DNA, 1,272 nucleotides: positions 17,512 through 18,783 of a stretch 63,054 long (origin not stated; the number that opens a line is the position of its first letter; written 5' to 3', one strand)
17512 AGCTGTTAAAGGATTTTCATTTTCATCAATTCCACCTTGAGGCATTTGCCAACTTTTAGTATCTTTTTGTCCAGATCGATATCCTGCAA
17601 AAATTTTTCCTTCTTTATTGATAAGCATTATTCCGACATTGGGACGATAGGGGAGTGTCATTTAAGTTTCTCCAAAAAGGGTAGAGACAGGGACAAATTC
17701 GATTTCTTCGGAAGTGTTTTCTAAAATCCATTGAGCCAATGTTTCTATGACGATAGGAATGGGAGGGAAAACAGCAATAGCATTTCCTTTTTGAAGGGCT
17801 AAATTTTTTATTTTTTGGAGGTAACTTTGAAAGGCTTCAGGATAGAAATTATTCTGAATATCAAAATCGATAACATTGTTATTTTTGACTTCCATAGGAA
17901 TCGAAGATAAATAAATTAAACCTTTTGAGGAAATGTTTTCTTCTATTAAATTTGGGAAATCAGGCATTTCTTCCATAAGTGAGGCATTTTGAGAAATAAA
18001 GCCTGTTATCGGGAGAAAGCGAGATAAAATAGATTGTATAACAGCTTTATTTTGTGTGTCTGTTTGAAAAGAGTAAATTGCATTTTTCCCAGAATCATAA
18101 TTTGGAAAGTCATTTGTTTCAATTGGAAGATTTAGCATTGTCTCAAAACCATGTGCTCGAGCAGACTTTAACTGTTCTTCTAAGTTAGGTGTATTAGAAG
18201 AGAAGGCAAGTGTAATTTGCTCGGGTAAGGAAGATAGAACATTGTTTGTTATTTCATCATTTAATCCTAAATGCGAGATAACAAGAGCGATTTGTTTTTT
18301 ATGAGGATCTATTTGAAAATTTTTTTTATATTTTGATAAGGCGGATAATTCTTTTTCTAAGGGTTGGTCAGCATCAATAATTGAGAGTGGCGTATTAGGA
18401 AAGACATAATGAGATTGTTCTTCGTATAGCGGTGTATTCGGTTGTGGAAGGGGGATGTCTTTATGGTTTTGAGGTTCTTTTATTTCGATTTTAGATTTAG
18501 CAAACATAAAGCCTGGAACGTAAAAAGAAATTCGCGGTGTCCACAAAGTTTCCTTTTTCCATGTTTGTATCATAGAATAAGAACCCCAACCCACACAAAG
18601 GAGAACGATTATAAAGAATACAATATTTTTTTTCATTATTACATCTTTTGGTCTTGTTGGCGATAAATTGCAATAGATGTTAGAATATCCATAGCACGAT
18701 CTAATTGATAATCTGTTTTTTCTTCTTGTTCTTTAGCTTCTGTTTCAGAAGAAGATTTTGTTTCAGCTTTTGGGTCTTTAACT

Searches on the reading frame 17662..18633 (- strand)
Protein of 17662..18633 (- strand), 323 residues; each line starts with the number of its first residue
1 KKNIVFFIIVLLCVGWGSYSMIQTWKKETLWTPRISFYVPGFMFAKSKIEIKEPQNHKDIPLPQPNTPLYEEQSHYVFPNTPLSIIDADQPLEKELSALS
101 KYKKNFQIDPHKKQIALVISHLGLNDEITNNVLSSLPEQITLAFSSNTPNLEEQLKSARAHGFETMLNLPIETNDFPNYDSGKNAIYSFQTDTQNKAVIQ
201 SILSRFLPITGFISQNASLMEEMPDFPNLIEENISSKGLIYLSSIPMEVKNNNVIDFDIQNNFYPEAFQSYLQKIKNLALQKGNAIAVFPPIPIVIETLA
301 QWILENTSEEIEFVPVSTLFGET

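Call 41: search_protein_families(library=pfam, proteins=[window:17662-18633:-], max_evalue=0.01)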
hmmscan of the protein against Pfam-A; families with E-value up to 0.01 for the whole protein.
window:17662-18633:- (323 aa): 1 family
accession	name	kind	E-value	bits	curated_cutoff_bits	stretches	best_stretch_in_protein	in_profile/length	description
PF04748.18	Polysacc_deac_2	-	9.9e-29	100.4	27.5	1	117-319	1-211/212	Divergent polysaccharide deacetylase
